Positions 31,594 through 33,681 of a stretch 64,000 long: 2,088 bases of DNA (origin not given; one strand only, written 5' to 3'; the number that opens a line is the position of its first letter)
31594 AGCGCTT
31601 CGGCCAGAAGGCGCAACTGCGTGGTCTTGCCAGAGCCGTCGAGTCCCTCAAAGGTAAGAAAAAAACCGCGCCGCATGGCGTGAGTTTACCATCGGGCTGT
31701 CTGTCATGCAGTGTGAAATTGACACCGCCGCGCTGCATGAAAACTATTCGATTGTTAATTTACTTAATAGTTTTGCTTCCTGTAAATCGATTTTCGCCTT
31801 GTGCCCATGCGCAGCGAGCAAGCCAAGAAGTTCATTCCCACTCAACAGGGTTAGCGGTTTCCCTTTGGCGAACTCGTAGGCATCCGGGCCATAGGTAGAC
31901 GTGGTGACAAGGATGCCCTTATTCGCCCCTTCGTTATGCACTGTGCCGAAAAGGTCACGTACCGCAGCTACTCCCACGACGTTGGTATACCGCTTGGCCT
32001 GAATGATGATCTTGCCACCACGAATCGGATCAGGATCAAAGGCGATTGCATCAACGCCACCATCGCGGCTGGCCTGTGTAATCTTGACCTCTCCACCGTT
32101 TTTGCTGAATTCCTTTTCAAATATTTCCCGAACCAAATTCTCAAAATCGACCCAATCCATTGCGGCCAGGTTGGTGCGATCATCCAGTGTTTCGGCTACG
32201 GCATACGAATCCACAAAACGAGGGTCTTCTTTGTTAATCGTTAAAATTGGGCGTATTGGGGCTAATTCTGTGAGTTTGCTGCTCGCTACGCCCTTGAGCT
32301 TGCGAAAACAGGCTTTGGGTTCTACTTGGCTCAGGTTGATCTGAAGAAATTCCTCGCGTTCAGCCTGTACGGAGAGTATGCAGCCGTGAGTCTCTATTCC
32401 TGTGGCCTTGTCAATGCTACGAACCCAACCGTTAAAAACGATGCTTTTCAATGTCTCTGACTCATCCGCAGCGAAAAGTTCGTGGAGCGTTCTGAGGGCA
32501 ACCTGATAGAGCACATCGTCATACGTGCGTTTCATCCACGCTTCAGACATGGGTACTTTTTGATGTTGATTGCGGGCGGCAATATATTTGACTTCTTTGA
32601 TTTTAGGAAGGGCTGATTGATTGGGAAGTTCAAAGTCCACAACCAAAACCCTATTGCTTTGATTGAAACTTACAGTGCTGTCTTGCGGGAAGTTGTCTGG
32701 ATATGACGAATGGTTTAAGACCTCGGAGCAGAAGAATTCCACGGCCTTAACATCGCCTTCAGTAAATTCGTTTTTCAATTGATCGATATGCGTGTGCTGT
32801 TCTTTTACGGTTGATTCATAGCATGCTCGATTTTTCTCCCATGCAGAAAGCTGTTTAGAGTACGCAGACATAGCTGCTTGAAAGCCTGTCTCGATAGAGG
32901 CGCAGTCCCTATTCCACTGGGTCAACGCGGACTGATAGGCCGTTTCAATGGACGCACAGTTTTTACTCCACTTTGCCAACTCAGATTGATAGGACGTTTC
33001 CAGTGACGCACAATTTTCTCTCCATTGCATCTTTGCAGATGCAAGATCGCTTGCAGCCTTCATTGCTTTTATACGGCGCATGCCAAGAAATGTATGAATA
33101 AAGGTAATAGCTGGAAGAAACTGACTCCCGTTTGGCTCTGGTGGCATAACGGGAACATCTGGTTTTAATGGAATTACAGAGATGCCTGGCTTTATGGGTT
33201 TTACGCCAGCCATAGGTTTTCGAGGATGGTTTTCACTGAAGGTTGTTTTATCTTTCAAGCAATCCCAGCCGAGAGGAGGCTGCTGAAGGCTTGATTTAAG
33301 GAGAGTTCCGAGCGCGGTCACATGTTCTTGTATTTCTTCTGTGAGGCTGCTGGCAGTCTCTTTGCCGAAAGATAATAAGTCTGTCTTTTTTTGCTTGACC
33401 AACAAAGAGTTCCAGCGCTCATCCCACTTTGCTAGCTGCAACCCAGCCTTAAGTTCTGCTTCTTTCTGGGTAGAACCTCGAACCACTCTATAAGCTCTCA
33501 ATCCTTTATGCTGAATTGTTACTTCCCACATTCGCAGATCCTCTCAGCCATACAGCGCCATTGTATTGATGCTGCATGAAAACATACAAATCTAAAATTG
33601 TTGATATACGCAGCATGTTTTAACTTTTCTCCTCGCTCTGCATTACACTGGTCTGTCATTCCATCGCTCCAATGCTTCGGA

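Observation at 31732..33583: Single-gene Mrr-type nuclease cassette bracketed by a perfect 13-bp direct repeat (candidate stand-alone defence gene insertion)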

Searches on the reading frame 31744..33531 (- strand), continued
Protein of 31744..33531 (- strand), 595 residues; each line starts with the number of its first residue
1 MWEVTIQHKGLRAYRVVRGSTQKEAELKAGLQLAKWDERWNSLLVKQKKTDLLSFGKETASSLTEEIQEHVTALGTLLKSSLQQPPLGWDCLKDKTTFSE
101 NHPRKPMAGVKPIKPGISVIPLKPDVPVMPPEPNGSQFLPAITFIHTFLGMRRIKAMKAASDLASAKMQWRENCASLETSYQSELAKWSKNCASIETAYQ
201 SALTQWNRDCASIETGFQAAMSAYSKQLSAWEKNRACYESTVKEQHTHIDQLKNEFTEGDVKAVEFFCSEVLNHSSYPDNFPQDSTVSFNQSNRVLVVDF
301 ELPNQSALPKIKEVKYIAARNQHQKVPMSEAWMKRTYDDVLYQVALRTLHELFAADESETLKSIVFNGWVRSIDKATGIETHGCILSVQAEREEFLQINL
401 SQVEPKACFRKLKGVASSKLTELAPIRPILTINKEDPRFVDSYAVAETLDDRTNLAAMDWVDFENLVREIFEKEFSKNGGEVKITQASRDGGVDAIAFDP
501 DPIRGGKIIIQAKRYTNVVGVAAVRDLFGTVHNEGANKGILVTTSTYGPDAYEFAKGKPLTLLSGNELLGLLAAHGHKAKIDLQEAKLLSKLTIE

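Call 67: search_protein_families(library=phrogs, proteins=[L181:419-967:-, L181:964-1557:-, L181:2242-4467:-, L181:4894-5661:-, L181:7853-8416:+, L181:8465-9943:-, L181:10654-12585:-, L181:12582-13190:-, L181:10277-10660:-, L181:1548-1919:-], max_evalue=0.00001)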
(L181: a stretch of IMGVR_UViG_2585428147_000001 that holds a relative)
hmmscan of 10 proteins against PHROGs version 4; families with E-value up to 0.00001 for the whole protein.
L181:419-967:- (182 aa): 1 family
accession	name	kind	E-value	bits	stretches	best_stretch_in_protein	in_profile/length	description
phrog_1072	-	unknown function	6e-22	79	1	11-172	6-155/174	-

L181:964-1557:- (197 aa): 1 family
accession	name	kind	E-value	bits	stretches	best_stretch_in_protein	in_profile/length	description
phrog_27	-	connector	9.5e-23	82.2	1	32-194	25-193/199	tail completion or Neck1 protein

L181:2242-4467:- (741 aa): 16 families
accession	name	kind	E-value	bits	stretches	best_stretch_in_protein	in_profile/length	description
phrog_133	-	head and packaging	6.6e-158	528.3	1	41-740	5-667/668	head maturation protease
phrog_4523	-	head and packaging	6e-106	356.6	1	240-741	153-644/644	major head and protease protein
phrog_94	-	head and packaging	1.9e-58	200.5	1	41-476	61-483/622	head maturation protease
phrog_2976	-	head and packaging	5.3e-51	175.6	1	42-243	5-205/394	head maturation protease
phrog_3348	-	unknown function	9.5e-47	161.1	1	37-367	16-339/386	-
phrog_1684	-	head and packaging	3.4e-38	132.7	1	38-238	23-210/284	head maturation protease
phrog_29592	-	unknown function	2.2e-25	90.1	1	447-708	585-852/893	-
phrog_26519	-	unknown function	3.1e-22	80.3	1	553-734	6-186/192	-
phrog_53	-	head and packaging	9.9e-17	62.3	1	45-401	64-461/583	head maturation protease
phrog_1827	-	other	1.2e-15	58.4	1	79-213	40-172/202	ATP-dependent protease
phrog_33547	-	unknown function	9.8e-10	38.9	1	89-223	27-158/357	-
phrog_13984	-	unknown function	4.6e-09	37.5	1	39-153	15-120/123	-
phrog_26628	-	head and packaging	7.2e-08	33.1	1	77-223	52-197/290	head maturation protease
phrog_23753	-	head and packaging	3.8e-07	31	1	79-224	31-172/298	head maturation protease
phrog_20705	-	head and packaging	4.1e-07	29.7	1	92-223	211-345/690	virion structural protein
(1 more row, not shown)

L181:4894-5661:- (255 aa): 11 families
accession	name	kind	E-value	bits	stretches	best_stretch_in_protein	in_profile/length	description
phrog_130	-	transcription regulation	1.7e-48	166.9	1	13-140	155-282/480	anti-repressor Ant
phrog_2899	-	transcription regulation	2.3e-43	149.7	1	18-144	7-126/263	anti-repressor Ant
phrog_2593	-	transcription regulation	6.2e-40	138.6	1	11-146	15-159/255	anti-repressor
phrog_5060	-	transcription regulation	1.6e-39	137.2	1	19-171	8-166/224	anti-repressor Ant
phrog_245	-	transcription regulation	1.3e-38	134.3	1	19-197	42-210/319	anti-repressor Ant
phrog_463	-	transcription regulation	3e-37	129.5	1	19-146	6-143/250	anti-repressor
phrog_25722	-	unknown function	2.8e-29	102.9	1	21-127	7-114/150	-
phrog_7940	-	unknown function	1.9e-28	100.7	1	19-152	5-137/252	-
phrog_2011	-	transcription regulation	1.8e-27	97.8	1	20-136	6-130/275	anti-repressor Ant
phrog_2977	-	transcription regulation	7.5e-23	82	1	18-98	64-148/150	anti-repressor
phrog_9976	-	transcription regulation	1.8e-21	77.9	1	19-158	2-132/188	anti-repressor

L181:7853-8416:+ (187 aa): 1 family
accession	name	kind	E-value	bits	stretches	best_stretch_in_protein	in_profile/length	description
phrog_5882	-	unknown function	1.8e-14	54.7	1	80-182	24-106/114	-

L181:8465-9943:- (492 aa): 5 families
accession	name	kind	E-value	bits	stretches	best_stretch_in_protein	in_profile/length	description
phrog_21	-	head and packaging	6.8e-95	320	1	28-480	41-509/1362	portal protein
phrog_537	-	head and packaging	1.6e-45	156.1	1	301-475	29-206/233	portal protein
phrog_12037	-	unknown function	4.4e-37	128.8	1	23-207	23-206/212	-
phrog_20042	-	unknown function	7.7e-11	43.3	1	23-102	23-103/119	-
phrog_26857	-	unknown function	3.9e-10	41.5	1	23-124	23-128/143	-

L181:10654-12585:- (643 aa): 10 families
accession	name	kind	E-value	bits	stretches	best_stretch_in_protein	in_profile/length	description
phrog_15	-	head and packaging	2.2e-247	825.7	1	4-633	340-967/1330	terminase large subunit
phrog_21311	-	head and packaging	4e-54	184.8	1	99-311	1-218/218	terminase large subunit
phrog_16406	-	unknown function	7.6e-41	141.5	1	226-586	18-381/601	-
phrog_3028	-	unknown function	3.1e-38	132.7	1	428-605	2-170/203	-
phrog_675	-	head and packaging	9.5e-38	130.8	1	45-363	44-348/576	terminase large subunit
phrog_15657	-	unknown function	2.3e-34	120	1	293-517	23-229/230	-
phrog_3925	-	head and packaging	2.4e-25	90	1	1-125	23-143/150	terminase large subunit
phrog_4145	-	head and packaging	7.3e-17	62.4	1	6-196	16-203/209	terminase large subunit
phrog_12089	-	unknown function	3.1e-12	47.6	1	447-602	2-154/208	-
phrog_37509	-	unknown function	2.8e-08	35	1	493-608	18-136/189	-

L181:12582-13190:- (202 aa): 1 family
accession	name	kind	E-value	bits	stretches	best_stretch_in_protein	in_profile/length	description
phrog_57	-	head and packaging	1.5e-24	87.9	1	26-173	18-172/199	terminase small subunit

L181:10277-10660:- (127 aa): 0 families

L181:1548-1919:- (123 aa): 0 families

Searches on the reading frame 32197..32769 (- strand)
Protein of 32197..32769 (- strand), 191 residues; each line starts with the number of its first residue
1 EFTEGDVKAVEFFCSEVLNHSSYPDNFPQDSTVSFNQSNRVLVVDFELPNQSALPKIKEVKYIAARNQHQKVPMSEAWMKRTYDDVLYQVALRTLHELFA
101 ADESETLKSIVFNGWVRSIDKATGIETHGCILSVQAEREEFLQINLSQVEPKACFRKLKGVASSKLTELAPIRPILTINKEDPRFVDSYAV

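Call 50: predict_structure(alignment_id=A5)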
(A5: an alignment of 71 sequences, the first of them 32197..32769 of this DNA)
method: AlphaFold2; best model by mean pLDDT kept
length: 191 residues; sequences in the alignment: 71
mean_pLDDT: 80.2   pTM: 0.76
mean pLDDT of the five models: 80.2, 78.9, 77.7, 75.9, 75.6
residues with pLDDT >= 90: 46; 70-90: 115; 50-70: 15; < 50: 15
segments of 3 or more residues with pLDDT < 50: 178-191
pLDDT, mean of each block of 10 residues (from residue 1): 68 92 83 89 90 83 87 85 88 93 91 84 76 88 85 80 71 59 39 31
secondary structure, 60 per line:
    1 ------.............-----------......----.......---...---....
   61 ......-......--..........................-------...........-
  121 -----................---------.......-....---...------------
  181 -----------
elements in order: H7-19 E31-36 E41-47 E57-63 E68-73 H76-101 E109-119 E126-137 H138-141 H151-157 E159-162

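Call 53: fold_search(model_id=the predicted structure, library=pdb)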
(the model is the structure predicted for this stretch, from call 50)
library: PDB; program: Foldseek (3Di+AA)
matches with E <= 10: 438; with E <= 0.001: 0
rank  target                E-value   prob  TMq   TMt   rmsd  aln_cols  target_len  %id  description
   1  4hn3_D                3.6e-03  0.80  0.21  0.15  10.2       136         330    7  The crystal structure of a sex pheromone precursor (lmo1757) from Listeria monocytogenes EGD-e (released 2012-10-31)
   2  4hn3_C                5.3e-03  0.94  0.27  0.18   9.3       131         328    8  The crystal structure of a sex pheromone precursor (lmo1757) from Listeria monocytogenes EGD-e (released 2012-10-31)
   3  4hn3_A                7.2e-03  0.92  0.27  0.17   9.6       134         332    8  The crystal structure of a sex pheromone precursor (lmo1757) from Listeria monocytogenes EGD-e (released 2012-10-31)
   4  3ib5                  8.6e-03  0.84  0.25  0.16   9.6       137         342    9  Crystal structure of Sex pheromone precursor (YP_536235.1) from LACTOBACILLUS SALIVARIUS SUBSP. SALIVARIUS UCC118 at 1.3 (released 2009-08-04)
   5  4hn3_B                8.6e-03  0.66  0.21  0.14  10.1       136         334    8  The crystal structure of a sex pheromone precursor (lmo1757) from Listeria monocytogenes EGD-e (released 2012-10-31)
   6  2qx2                  9.2e-03  0.90  0.29  0.19   9.6       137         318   13  Structure of the C-terminal domain of sex pheromone staph-cAM373 precursor from Staphylococcus aureus (released 2007-09-11)
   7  5ms2_A                2.6e-02  0.57  0.25  0.13  15.1       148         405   12  Crystal structure of the Legionella pneumophila effector protein RavZ in complex with human LC3B (released 2017-04-19)
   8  5izv_B                2.6e-02  0.51  0.23  0.14  14.9       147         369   10  Crystal structure of the legionella pneumophila effector protein RavZ - F222 (released 2016-11-09)
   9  5ms8                  4.6e-02  0.38  0.24  0.13  15.3       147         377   10  Crystal structure of the legionella pneumophila effector protein RavZ_1-487 (released 2017-04-19)
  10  3n2q                  6.6e-02  0.66  0.27  0.19   9.5       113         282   10  Crystal structure of Sex pheromone staph-cAM373 precursor (released 2010-06-02)
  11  5izv_A                7.5e-02  0.33  0.24  0.13  14.6       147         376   10  Crystal structure of the legionella pneumophila effector protein RavZ - F222 (released 2016-11-09)
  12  5cqc                  8.0e-02  0.28  0.22  0.14  15.2       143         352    8  Crystal structure of the legionella pneumophila effector protein RavZ (released 2015-09-09)
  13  5csl_A                1.0e-01  0.09  0.16  0.03  13.6       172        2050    9  Crystal structure of the 500 kD yeast acetyl-CoA carboxylase holoenzyme dimer (released 2015-10-28)
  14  5ms7                  1.8e-01  0.16  0.22  0.13  15.6       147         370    9  Crystal structure of the legionella pneumophila effector protein RavZ_20-502 (released 2017-04-19)
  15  4lrd                  2.1e-01  0.28  0.25  0.15   8.3       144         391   12  Phosphopentomutase 4H11 variant (released 2013-07-31)
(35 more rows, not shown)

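Call 56: fold_search(model_id=the predicted structure, library=viral)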
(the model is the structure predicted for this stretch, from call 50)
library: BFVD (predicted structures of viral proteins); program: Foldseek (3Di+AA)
matches with E <= 10: 696; with E <= 0.001: 1
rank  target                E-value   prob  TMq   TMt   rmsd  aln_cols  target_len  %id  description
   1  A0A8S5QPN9            7.8e-05  1.00  0.50  0.41   7.0       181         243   11  Uncharacterized protein [Siphoviridae sp. ct8LX107]
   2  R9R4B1                4.3e-03  0.89  0.28  0.37  11.5       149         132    9  Uncharacterized protein [Vibrio phage JA-1]
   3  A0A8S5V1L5            4.6e-03  1.00  0.44  0.48   8.7       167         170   12  Lipoprotein [Myoviridae sp. ctJ2i1]
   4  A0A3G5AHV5            1.2e-02  0.97  0.35  0.24   7.8       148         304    9  Uncharacterized protein [Sylvanvirus sp.]
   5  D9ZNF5                1.6e-02  0.84  0.24  0.32   8.5       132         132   12  (no name in the UniProt tables at hand)
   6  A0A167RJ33            2.3e-02  0.44  0.23  0.19  13.2       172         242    9  Uncharacterized protein [Powai lake megavirus]
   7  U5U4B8                4.0e-02  0.21  0.22  0.23  19.2       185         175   11  (no name in the UniProt tables at hand)
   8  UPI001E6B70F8         9.5e-02  0.54  0.32  0.46   5.8       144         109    8  (no name look-up for this kind of identifier)
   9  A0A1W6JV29            9.5e-02  0.47  0.31  0.35   6.4       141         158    8  Uncharacterized protein [Vibrio phage pVco-5]
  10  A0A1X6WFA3            1.0e-01  0.08  0.11  0.10  11.8        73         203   15  (no name in the UniProt tables at hand)
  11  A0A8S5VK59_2          1.1e-01  0.20  0.21  0.06  12.7       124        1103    8  (no name in the UniProt tables at hand)
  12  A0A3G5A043            1.2e-01  0.11  0.16  0.14  21.6       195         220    8  Uncharacterized protein [Harvfovirus sp.]
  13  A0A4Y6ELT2            1.4e-01  0.13  0.16  0.16  13.3       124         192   10  Thymidylate kinase [Microbacterium phage Finny]
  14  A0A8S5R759            1.6e-01  0.25  0.23  0.27  16.4       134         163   14  Uncharacterized protein [virus sp. ctVE78]
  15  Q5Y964                1.8e-01  0.11  0.22  0.15  28.6       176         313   11  UL24 [Fibropapilloma-associated turtle herpesvirus]
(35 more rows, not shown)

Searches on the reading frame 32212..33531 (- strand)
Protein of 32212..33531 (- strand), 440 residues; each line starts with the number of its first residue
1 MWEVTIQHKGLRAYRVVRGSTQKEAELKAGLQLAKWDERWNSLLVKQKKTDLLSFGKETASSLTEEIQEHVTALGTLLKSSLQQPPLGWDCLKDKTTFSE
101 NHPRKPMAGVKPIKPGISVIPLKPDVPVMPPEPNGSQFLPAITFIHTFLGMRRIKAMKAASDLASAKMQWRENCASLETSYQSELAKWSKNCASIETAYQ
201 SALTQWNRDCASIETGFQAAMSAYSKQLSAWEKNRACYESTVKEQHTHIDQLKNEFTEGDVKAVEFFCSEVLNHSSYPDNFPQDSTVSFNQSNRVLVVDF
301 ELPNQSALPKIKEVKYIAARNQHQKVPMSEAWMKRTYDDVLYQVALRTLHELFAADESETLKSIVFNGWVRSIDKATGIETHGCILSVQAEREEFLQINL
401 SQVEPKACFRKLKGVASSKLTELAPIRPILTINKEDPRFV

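Call 31: search_protein_representatives(protein=window:32212-33531:-)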
Query: 440 residues. Proteins with E-value up to 0.001 (for the whole library): 2606; up to 1e-10: 1730; up to 1e-30: 535. The best 150 are listed.
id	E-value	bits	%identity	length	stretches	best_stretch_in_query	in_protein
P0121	3.2e-90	319.8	45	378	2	199-428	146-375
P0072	1.6e-87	310.9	57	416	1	198-440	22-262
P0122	1.5e-84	301.1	49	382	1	1-374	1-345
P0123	4.0e-84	299.7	46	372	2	207-435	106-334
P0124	1.8e-81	290.9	45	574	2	196-440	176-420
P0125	7.2e-81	289.0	44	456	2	191-440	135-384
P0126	7.4e-71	256.0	42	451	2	195-439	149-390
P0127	1.2e-69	252.0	42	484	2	195-415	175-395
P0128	1.6e-69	251.6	40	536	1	59-440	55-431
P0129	1.1e-68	248.9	39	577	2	192-440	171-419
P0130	2.5e-68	247.7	37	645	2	34-440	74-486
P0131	9.6e-68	245.8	41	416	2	191-438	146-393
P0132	1.2e-67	245.4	36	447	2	213-440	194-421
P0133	4.0e-67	243.7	35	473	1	3-440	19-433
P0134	1.2e-66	242.1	35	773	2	222-440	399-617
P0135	1.3e-66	242.0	35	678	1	5-434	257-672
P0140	2.0e-65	238.1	34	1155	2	198-440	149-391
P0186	5.0e-57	210.5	33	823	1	4-438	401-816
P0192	3.1e-56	207.9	34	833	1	3-440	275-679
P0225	1.2e-52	196.1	31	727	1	5-439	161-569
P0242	7.4e-51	190.1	35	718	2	193-440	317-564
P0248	1.9e-50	188.8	34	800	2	198-439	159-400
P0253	3.5e-50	187.9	34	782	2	201-434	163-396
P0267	2.0e-48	182.1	33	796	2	195-437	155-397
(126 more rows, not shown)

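Call 32: search_protein_families(library=pfam, proteins=[P0140, P0248, P0253, P0267, P0134, P0186, P0192, P0135, P0225, P0242], max_evalue=0.001)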
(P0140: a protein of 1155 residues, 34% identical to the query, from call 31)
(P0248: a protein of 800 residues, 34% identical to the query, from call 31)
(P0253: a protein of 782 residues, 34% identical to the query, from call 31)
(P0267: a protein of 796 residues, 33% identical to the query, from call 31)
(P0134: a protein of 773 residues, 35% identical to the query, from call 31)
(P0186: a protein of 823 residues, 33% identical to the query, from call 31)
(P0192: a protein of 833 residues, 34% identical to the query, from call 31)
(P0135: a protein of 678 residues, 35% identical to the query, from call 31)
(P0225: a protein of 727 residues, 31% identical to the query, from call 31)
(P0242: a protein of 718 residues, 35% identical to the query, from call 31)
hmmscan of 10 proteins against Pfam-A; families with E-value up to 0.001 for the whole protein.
P0140 (1155 aa): 3 families
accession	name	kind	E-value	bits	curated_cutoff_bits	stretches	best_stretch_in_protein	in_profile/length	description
PF13208.11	TerB_N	-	3.5e-36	125.3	25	1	466-648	14-202/207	TerB N-terminal domain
PF15615.11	TerB_C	-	2.5e-26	93.1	26.3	1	1009-1151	12-146/148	TerB-C domain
PF05099.18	TerB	-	1.8e-11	44.8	24.4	1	861-972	3-114/118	Tellurite resistance protein TerB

P0248 (800 aa): 2 families
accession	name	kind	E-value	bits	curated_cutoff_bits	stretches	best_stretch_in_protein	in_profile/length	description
PF15615.11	TerB_C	-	1.6e-19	71.1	26.3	1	650-797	10-143/148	TerB-C domain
PF05099.18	TerB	-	1.5e-14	54.7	24.4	1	507-617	5-115/118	Tellurite resistance protein TerB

P0253 (782 aa): 2 families
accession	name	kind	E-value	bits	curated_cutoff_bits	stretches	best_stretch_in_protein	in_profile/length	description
PF15615.11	TerB_C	-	3.1e-18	66.8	26.3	1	655-776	16-144/148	TerB-C domain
PF05099.18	TerB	-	2.1e-11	44.6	24.4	1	503-613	3-113/118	Tellurite resistance protein TerB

P0267 (796 aa): 2 families
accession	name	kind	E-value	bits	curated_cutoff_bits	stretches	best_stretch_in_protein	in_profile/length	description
PF15615.11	TerB_C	-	8.6e-25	88.1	26.3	1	654-792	12-145/148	TerB-C domain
PF05099.18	TerB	-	1.7e-11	44.9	24.4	1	499-608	3-112/118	Tellurite resistance protein TerB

P0134 (773 aa): 2 families
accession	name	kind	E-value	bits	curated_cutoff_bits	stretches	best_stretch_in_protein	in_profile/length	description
PF04471.18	Mrr_cat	-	3.3e-32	111.5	21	1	633-749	2-115/115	Restriction endonuclease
PF22722.2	NA-iREase1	-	1.5e-11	44.6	27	1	649-729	6-85/106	NACHT-associated inactive Restriction Endonuclease 1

P0186 (823 aa): 4 families
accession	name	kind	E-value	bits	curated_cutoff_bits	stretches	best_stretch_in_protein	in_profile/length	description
PF13646.12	HEAT_2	-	7e-23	81.2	27.7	2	288-358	1-72/88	HEAT repeats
PF03130.22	HEAT_PBS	-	4.7e-15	54.8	20.9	1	304-329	2-27/27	PBS lyase HEAT-like repeat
PF00929.31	RNase_T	-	6.6e-08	33.7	24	1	25-194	1-164/164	Exonuclease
PF02985.28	HEAT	-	1.6e-06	28.2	23.5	0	321-345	3-27/31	HEAT repeat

P0192 (833 aa): 2 families
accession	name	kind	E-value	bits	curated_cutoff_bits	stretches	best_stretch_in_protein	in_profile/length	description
PF04471.18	Mrr_cat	-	3.6e-31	108.1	21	1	695-810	2-114/115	Restriction endonuclease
PF22722.2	NA-iREase1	-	1.5e-09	38.2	27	1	714-808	9-105/106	NACHT-associated inactive Restriction Endonuclease 1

P0135 (678 aa): 2 families
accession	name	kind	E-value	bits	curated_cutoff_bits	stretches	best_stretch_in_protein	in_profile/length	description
PF00929.31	RNase_T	-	6.8e-12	46.7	24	1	22-204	1-162/164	Exonuclease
PF07926.17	TPR_MLP1_2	-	0.00099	19.6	36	1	408-492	34-117/129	TPR/MLP1/MLP2-like protein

P0225 (727 aa): 3 families
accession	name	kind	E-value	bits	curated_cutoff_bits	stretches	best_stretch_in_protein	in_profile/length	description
PF04471.18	Mrr_cat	-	2.5e-29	102.2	21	1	586-702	2-115/115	Restriction endonuclease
PF08797.16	HIRAN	-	1.2e-12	47.9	24.7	1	8-84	3-78/96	HIRAN domain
PF22722.2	NA-iREase1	-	4.1e-08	33.6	27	1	605-683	9-86/106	NACHT-associated inactive Restriction Endonuclease 1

P0242 (718 aa): 2 families
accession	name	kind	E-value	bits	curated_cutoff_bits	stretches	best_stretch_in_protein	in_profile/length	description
PF04471.18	Mrr_cat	-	2.9e-30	105.2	21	1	579-696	1-115/115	Restriction endonuclease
PF22722.2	NA-iREase1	-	1.1e-08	35.4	27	1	594-675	5-84/106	NACHT-associated inactive Restriction Endonuclease 1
